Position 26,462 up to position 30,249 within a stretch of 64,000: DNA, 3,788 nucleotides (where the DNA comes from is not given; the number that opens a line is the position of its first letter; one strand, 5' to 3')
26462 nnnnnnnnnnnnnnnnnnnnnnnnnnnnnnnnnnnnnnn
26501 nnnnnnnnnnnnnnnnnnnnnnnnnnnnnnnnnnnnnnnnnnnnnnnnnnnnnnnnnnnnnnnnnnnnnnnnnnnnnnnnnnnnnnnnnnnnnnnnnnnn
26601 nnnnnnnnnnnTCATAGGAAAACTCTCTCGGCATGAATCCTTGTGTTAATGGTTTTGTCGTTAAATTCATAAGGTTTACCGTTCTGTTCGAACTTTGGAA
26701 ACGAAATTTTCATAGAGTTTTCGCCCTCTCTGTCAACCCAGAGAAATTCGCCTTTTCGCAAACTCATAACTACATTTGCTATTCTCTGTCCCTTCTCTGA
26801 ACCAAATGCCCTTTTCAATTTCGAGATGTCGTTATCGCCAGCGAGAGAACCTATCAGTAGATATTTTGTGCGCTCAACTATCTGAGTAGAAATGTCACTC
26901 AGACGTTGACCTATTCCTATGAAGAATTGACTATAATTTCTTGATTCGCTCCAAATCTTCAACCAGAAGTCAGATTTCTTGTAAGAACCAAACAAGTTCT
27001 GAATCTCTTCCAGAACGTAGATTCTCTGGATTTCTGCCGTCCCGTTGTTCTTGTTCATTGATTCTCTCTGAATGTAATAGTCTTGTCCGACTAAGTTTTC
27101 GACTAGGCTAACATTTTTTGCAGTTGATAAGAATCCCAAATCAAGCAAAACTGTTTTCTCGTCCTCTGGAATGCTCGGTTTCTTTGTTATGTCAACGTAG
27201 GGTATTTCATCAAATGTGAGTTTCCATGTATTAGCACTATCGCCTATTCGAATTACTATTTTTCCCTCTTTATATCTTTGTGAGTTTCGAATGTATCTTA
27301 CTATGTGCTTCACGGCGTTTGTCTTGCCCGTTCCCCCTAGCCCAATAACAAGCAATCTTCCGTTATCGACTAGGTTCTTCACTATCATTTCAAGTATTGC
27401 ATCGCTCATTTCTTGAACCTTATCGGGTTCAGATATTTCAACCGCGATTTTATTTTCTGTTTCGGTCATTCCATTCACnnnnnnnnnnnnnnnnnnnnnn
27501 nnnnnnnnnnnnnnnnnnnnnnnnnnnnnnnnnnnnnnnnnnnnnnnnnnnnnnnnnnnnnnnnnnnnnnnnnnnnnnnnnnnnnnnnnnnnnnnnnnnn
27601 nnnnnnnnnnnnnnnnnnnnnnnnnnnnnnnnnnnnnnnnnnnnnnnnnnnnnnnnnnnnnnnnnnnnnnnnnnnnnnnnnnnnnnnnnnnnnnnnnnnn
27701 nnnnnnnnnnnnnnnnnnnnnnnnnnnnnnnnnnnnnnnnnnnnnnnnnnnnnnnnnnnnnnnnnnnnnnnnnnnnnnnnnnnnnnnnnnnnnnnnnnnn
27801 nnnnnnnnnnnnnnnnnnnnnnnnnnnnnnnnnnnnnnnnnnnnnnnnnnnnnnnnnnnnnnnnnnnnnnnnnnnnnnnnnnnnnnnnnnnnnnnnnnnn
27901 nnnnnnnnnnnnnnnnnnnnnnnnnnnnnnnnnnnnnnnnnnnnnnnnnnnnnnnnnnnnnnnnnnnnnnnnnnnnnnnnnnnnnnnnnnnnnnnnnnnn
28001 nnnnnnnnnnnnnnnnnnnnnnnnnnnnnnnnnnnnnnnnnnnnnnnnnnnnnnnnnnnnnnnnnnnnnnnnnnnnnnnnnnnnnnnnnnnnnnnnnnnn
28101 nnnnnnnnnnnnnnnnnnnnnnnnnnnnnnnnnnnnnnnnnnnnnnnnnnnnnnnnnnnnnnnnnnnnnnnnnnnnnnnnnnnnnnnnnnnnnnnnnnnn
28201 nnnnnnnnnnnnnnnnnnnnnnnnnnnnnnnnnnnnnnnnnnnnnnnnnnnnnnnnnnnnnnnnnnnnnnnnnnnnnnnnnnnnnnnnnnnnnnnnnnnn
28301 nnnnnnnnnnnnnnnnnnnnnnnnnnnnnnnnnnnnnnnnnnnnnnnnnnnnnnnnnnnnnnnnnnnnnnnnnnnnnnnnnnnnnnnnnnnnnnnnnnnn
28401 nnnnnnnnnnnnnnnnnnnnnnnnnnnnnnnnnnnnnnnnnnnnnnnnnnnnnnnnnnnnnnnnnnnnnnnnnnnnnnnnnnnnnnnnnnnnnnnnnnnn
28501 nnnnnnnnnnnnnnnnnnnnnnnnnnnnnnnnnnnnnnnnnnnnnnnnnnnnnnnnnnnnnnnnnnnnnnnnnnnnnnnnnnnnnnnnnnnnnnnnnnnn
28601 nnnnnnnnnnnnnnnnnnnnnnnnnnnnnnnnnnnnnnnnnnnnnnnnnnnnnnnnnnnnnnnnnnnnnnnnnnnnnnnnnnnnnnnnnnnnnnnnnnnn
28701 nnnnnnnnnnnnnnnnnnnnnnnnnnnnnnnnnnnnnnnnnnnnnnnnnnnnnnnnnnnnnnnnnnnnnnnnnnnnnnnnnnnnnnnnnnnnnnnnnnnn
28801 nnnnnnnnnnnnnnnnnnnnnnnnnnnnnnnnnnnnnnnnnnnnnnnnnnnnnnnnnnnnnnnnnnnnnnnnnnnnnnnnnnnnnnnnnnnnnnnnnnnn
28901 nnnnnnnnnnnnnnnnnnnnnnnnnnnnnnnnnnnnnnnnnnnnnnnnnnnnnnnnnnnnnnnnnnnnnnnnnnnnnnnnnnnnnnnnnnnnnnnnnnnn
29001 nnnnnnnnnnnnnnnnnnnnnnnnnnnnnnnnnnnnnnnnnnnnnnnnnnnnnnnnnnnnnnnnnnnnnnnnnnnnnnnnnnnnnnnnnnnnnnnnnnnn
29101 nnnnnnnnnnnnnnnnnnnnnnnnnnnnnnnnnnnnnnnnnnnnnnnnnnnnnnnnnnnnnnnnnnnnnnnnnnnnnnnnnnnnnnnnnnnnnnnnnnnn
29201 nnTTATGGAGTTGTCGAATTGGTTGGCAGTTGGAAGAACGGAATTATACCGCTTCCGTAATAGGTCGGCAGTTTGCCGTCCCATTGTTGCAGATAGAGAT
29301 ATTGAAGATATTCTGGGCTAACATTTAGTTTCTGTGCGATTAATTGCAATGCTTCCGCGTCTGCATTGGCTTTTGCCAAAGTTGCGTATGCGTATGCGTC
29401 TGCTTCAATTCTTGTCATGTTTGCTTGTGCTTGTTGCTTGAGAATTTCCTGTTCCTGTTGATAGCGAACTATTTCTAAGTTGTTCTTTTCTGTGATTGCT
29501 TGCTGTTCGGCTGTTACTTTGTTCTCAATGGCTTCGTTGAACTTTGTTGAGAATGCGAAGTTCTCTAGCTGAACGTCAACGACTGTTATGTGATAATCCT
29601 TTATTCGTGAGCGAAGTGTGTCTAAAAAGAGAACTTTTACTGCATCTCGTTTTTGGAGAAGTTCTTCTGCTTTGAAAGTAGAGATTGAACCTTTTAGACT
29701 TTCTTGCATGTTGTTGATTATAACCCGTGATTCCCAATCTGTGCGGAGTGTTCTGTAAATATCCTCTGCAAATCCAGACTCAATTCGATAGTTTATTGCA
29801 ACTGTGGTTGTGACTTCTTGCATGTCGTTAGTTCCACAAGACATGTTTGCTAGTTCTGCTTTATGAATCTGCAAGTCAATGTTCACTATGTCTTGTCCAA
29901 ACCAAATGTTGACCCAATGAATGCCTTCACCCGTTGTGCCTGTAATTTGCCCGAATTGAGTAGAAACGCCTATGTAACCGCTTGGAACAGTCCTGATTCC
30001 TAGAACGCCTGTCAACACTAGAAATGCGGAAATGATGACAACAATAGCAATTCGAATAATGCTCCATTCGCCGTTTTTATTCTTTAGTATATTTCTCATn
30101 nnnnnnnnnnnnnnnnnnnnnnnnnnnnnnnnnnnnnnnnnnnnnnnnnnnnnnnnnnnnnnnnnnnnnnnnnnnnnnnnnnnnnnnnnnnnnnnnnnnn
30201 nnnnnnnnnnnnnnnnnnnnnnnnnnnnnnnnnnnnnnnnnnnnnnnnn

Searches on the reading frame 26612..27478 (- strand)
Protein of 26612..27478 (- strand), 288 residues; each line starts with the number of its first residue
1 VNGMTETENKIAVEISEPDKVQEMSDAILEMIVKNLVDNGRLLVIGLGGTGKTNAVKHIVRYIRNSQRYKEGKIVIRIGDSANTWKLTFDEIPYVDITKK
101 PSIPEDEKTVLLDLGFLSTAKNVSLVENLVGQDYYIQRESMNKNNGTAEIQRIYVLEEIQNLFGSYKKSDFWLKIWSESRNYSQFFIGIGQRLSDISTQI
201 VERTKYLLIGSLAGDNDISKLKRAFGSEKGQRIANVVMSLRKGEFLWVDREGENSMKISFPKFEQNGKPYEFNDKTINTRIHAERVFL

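Call 12: search_protein_families(library=pfam, proteins=[window:26612-27478:-], max_evalue=0.01)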
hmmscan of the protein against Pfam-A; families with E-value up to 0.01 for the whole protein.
window:26612-27478:- (288 aa): 2 families
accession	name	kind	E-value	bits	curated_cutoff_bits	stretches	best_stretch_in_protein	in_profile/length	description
PF20720.3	nSTAND3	-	0.0045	17.2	27.2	0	31-89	9-61/155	Novel STAND NTPase 3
PF13245.12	AAA_19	-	0.0052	17.4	25.1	1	32-70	4-42/134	AAA domain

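Call 13: search_dna_similar(query=window:26612-27478:-, collection=phages, mode=protein)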
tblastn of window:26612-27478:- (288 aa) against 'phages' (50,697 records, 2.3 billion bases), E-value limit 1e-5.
No match.

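Call 37: search_protein_families(library=phrogs, proteins=[window:26612-27478:-], max_evalue=0.01)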
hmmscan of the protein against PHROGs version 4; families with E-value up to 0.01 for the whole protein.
window:26612-27478:- (288 aa): 3 families
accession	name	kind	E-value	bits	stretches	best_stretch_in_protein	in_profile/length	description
phrog_7035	-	unknown function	7.4e-07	28.9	1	148-258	489-603/969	-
phrog_2666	-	head and packaging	6e-06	26.2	1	23-246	305-516/555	terminase large subunit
phrog_2630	-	unknown function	0.006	16.9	1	25-84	17-73/326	-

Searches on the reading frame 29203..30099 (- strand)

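Call 12: search_protein_families(library=pfam, proteins=[window:29203-30099:-], max_evalue=0.01)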
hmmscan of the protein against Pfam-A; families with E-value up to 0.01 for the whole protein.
window:29203-30099:- (298 aa): 1 family
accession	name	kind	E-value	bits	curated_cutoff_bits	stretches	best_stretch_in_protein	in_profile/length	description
PF01145.31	Band_7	-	2e-29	103.3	23.6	1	37-214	2-166/176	SPFH domain / Band 7 family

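Call 61: search_protein_families(library=ncbifam, proteins=[window:29203-30099:-], max_evalue=0.00001)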
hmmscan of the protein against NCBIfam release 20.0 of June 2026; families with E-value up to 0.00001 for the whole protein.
window:29203-30099:- (298 aa): 3 families
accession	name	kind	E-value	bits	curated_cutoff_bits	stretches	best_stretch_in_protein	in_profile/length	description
TIGR01932.1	hflC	equivalog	1.3e-12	47.2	134.4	1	128-268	150-288/318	protease modulator HflC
TIGR01933.1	hflK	equivalog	1.7e-12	47.3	159.4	1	42-270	8-232/261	FtsH protease activity modulator HflK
NF008259.0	PRK11029.1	equivalog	7.9e-09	34.9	427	1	169-268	201-297/334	protease modulator HflC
